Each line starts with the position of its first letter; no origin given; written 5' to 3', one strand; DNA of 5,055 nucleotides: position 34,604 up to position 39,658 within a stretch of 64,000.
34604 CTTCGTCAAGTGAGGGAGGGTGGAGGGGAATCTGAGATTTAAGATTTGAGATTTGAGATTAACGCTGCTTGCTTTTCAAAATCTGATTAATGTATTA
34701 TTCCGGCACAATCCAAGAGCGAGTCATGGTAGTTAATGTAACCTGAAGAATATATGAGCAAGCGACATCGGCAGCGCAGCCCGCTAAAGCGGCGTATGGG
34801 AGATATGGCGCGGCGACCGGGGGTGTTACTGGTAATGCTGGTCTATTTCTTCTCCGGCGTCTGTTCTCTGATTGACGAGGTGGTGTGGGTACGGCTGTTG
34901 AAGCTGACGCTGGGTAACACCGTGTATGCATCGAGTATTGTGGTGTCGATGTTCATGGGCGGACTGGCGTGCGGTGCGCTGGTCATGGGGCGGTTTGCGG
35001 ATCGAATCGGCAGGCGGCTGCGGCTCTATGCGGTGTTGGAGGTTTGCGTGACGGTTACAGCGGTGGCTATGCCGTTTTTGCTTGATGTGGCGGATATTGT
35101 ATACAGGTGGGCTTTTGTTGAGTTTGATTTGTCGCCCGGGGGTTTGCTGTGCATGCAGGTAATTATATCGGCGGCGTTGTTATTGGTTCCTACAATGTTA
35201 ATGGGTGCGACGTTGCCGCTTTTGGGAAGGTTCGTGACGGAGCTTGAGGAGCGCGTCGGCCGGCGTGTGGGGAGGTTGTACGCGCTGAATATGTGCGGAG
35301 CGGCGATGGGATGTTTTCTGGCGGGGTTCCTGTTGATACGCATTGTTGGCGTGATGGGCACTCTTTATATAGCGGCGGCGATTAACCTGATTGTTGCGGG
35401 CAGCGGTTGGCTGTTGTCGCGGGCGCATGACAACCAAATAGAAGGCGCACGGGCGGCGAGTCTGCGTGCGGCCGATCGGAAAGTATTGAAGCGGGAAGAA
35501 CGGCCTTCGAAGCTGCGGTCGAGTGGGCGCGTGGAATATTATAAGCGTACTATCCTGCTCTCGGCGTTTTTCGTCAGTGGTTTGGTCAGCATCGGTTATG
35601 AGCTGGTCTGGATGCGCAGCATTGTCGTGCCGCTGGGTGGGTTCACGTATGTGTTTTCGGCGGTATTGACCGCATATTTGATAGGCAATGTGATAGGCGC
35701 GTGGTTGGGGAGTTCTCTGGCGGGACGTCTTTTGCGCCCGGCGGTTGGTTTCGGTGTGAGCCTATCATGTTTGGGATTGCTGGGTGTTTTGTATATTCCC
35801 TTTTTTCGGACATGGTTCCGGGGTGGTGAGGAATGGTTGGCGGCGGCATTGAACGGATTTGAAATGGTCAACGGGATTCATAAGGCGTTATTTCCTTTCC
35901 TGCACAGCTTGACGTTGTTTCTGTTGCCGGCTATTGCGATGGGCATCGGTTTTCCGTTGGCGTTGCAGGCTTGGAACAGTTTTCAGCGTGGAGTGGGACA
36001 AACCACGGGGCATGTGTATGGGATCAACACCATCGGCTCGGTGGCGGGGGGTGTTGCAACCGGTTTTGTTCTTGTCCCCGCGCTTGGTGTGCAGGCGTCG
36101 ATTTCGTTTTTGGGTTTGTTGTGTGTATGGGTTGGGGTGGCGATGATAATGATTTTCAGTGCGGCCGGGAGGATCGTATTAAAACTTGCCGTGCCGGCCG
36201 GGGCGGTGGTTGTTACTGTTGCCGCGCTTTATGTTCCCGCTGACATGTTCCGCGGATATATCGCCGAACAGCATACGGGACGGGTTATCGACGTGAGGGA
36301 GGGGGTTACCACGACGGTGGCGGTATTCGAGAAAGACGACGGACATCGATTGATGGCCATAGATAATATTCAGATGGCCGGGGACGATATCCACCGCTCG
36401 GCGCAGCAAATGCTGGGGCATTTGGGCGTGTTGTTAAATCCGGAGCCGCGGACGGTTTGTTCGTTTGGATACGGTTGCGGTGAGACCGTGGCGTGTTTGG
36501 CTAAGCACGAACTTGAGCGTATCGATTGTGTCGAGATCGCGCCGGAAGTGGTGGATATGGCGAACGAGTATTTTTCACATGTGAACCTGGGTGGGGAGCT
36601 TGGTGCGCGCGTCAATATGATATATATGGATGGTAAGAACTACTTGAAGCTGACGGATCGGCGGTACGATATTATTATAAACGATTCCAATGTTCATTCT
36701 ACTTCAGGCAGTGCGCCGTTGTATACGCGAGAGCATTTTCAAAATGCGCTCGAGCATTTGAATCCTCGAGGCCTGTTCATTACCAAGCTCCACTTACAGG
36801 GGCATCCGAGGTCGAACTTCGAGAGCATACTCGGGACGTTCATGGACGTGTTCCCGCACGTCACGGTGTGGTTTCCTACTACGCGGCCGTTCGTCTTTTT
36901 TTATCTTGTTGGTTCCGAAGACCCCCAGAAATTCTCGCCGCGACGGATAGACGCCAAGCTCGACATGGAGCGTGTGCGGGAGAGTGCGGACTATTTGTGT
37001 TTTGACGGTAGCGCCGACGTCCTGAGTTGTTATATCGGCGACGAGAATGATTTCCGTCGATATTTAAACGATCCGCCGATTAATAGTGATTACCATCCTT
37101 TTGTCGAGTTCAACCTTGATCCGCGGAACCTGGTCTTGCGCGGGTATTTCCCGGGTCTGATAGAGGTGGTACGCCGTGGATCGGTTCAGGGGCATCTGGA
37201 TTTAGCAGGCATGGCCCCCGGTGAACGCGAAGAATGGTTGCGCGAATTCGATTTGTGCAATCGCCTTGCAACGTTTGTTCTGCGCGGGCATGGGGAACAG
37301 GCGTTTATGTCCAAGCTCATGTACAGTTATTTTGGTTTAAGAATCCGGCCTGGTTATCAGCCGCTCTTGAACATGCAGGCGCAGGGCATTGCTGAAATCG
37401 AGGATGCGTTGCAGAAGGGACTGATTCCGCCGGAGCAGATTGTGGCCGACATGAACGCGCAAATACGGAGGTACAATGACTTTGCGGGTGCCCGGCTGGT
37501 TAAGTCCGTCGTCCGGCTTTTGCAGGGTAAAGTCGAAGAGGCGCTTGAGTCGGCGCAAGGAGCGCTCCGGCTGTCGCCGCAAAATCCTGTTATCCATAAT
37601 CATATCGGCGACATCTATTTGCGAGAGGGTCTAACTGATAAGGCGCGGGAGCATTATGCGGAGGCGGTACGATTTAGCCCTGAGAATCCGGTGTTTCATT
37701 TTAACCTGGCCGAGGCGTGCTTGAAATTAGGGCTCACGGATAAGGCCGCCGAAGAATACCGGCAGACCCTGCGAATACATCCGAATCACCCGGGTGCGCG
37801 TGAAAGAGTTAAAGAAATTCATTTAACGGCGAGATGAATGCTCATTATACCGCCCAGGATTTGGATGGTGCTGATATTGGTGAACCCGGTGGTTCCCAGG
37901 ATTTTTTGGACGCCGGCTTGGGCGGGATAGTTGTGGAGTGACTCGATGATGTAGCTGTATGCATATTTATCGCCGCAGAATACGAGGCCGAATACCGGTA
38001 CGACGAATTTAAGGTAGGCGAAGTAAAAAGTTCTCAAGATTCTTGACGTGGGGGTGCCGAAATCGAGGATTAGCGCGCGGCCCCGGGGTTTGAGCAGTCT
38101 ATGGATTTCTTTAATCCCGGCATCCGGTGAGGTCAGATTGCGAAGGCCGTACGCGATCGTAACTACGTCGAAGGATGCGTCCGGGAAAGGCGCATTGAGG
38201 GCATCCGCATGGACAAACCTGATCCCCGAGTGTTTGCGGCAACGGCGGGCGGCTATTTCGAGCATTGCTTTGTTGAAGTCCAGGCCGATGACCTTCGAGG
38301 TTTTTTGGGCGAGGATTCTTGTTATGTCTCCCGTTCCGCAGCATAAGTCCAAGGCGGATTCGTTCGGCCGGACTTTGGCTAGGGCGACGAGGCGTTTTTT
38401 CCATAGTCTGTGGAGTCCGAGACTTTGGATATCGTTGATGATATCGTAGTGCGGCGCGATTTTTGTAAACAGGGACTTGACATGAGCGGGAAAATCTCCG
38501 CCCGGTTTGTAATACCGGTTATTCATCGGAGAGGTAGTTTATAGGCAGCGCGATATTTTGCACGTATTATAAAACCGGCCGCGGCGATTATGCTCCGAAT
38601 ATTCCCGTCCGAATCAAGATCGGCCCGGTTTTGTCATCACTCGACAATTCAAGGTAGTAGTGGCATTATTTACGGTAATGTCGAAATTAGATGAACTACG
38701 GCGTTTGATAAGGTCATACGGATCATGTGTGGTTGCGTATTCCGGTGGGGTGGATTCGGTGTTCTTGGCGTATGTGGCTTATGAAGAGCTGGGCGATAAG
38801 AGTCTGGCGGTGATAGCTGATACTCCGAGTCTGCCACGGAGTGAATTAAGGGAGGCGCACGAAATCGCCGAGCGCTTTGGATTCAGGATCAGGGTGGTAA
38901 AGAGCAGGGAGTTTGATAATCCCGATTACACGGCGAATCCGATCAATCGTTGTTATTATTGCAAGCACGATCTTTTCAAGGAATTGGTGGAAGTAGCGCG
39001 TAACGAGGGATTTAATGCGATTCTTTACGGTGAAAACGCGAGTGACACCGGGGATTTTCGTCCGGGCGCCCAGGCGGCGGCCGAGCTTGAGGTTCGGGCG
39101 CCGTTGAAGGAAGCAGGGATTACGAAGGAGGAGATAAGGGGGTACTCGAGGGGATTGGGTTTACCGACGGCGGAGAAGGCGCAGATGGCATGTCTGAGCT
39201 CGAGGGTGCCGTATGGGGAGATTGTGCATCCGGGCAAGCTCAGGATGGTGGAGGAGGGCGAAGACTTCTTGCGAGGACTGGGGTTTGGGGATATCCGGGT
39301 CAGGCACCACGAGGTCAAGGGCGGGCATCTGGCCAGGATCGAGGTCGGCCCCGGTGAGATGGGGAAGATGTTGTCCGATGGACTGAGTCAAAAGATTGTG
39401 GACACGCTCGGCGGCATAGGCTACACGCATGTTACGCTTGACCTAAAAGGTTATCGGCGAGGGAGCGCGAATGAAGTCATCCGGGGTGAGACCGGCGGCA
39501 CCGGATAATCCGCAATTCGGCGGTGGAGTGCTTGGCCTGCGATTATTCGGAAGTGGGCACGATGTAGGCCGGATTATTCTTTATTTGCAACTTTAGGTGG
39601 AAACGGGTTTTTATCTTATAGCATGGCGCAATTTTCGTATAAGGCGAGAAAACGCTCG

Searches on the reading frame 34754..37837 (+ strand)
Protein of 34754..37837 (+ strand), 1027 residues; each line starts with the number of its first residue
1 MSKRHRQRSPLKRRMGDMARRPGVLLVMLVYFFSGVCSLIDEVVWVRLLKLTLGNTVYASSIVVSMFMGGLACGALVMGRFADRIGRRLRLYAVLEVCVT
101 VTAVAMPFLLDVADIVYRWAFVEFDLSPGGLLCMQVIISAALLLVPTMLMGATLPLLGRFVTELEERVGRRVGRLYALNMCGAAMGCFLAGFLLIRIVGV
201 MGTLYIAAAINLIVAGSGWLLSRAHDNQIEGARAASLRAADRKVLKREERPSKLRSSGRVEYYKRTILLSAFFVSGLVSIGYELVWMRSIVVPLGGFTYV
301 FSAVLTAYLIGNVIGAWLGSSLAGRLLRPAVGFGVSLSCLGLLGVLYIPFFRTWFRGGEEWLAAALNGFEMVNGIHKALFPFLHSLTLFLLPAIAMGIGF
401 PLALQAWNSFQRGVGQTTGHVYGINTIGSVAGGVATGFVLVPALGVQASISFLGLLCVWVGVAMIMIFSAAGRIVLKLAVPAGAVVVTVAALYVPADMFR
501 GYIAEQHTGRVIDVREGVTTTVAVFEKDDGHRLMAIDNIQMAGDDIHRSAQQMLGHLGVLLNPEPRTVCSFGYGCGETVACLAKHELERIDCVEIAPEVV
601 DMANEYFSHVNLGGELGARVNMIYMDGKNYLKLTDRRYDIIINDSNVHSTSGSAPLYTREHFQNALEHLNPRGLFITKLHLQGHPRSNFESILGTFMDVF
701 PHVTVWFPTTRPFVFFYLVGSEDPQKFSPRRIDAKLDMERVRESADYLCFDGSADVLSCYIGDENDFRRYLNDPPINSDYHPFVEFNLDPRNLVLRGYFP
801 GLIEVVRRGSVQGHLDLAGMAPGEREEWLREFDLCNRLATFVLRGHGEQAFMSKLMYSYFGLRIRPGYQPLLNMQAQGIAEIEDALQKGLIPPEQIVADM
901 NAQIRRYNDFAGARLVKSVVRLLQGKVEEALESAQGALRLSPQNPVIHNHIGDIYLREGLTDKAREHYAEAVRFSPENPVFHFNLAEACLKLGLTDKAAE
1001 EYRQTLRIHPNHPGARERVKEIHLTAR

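Call 20: search_protein_families(library=pfam, proteins=[window:34754-37837:+], max_evalue=0.001)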
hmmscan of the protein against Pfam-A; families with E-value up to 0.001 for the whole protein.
window:34754-37837:+ (1027 aa): 12 families
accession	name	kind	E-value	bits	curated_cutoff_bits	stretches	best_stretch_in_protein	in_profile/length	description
PF01564.23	Spermine_synth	-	1.3e-21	77.4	22.9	1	550-723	4-179/186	Spermine/spermidine synthase domain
PF07719.23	TPR_2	-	7.5e-15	54.2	27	1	981-1012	3-34/34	Tetratricopeptide repeat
PF13414.12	TPR_11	-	1.1e-14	54.3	26.8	2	952-993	1-42/42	TPR repeat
PF13432.12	TPR_16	-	2.5e-13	50.6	32.7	1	952-1013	4-65/65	Tetratricopeptide repeat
PF14559.12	TPR_19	-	3.2e-12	47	25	2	956-1013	2-59/68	Tetratricopeptide repeat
PF00515.34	TPR_1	-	3.6e-11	42.8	27.8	0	981-1012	3-34/34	Tetratricopeptide repeat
PF13428.12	TPR_14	-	6.1e-11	42.3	23.5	0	952-988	8-44/44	Tetratricopeptide repeat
PF13181.12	TPR_8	-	8e-09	35.4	25.7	0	948-978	4-34/34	Tetratricopeptide repeat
PF07690.21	MFS_1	-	1.7e-08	34.3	33.4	2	144-355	89-297/347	Major Facilitator Superfamily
PF13431.12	TPR_17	-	7.6e-08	32.5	24.4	0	968-998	2-32/34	Tetratricopeptide repeat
PF13424.12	TPR_12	-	1.9e-06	28.4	30.1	1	947-1008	5-74/77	Tetratricopeptide repeat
PF13176.12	TPR_7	-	9.9e-05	22.6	27.9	0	983-1011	3-33/36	Tetratricopeptide repeat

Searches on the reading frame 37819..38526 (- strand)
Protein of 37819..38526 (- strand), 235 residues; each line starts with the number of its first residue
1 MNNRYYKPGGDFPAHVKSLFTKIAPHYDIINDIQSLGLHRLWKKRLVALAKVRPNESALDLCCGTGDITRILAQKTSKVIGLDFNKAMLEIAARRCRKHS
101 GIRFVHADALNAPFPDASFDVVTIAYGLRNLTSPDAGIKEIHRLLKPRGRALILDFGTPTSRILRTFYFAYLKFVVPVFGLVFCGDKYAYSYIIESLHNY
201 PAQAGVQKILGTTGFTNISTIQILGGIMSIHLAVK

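Call 33: search_protein_families(library=pfam, proteins=[window:37819-38526:-], max_evalue=1)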
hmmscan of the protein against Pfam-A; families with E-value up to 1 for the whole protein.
window:37819-38526:- (235 aa): 21 families
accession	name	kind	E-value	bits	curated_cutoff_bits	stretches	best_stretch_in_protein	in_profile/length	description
PF01209.24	Ubie_methyltran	-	5.3e-59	199.8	20.1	1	15-235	8-233/233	ubiE/COQ5 methyltransferase family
PF13649.12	Methyltransf_25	-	2.1e-24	86.4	27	1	59-149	2-97/97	Methyltransferase domain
PF08241.18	Methyltransf_11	-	3.7e-23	82.4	21.2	1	59-153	1-95/95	Methyltransferase domain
PF13847.12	Methyltransf_31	-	4.8e-20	72.2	27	1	54-157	3-113/145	Methyltransferase domain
PF08242.18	Methyltransf_12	-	1.3e-15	58.4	30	1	59-150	1-97/98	Methyltransferase domain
PF13489.12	Methyltransf_23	-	1.5e-13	51.3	27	1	40-160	7-123/164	Methyltransferase domain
PF01728.25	FtsJ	-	6.5e-06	26.6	24.1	1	52-116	19-82/181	FtsJ-like methyltransferase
PF07021.18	MetW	-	8e-06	26.1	21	1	51-144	10-101/193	Methionine biosynthesis protein MetW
PF05401.17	NodS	-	0.00023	21.5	24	1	53-167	42-155/201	Nodulation protein S (NodS)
PF05175.20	MTS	-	0.0003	20.9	23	1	53-122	30-102/170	Methyltransferase small domain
PF00398.26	RrnaAD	-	0.00045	19.8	24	1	45-116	21-92/263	Ribosomal RNA adenine dimethylase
PF09445.16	Methyltransf_15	-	0.004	17.2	22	1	57-109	3-58/165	RNA cap guanine-N2 methyltransferase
PF05219.18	DREV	-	0.0059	16.2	26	1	55-153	95-186/265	DREV methyltransferase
PF01135.25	PCMT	-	0.0073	16.5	20.3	1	48-125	67-149/210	Protein-L-isoaspartate(D-aspartate) O-methyltransferase (PCMT)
PF12847.13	Methyltransf_18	-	0.031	14.7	27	1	43-125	2-89/151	Methyltransferase domain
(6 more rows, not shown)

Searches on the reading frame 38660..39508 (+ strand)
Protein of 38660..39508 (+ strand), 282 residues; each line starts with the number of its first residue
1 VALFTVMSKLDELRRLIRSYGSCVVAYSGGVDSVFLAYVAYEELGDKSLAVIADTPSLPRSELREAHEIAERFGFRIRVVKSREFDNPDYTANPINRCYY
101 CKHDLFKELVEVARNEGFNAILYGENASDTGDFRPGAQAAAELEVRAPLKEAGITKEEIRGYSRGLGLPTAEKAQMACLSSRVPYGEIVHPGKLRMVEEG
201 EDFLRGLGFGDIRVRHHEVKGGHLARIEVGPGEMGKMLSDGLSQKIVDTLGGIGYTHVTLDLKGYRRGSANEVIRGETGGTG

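Call 33: search_protein_families(library=pfam, proteins=[window:38660-39508:+], max_evalue=1)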
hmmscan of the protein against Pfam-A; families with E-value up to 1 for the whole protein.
window:38660-39508:+ (282 aa): 9 families
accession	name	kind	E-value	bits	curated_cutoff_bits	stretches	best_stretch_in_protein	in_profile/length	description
PF00764.25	Arginosuc_synth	-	1.7e-05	25.4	27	1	23-168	2-161/162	Arginosuccinate synthase N-terminal HUP domain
PF02540.23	NAD_synthase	-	0.00029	20.5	21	1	22-80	20-79/242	NAD synthase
PF06508.19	QueC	-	0.018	15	22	1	23-81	2-59/210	Queuosine biosynthesis protein QueC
PF01171.26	ATP_bind_3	-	0.028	14.6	27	1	23-50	2-29/182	PP-loop family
PF00733.27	Asn_synthase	-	0.039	14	21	1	20-79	17-76/354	Asparagine synthase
PF01507.26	PAPS_reduct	-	0.097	13.1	22.5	1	23-84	2-62/175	Phosphoadenosine phosphosulfate reductase domain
PF08671.16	SinI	-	0.23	11.7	31.4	1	150-161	13-24/28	Anti-repressor SinI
PF15868.10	MBF2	-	0.24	12.3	25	1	250-271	62-83/90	Transcription activator MBF2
PF03054.22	tRNA_Me_trans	-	0.43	10.6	20.6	0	24-44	4-24/202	tRNA methyl transferase HUP domain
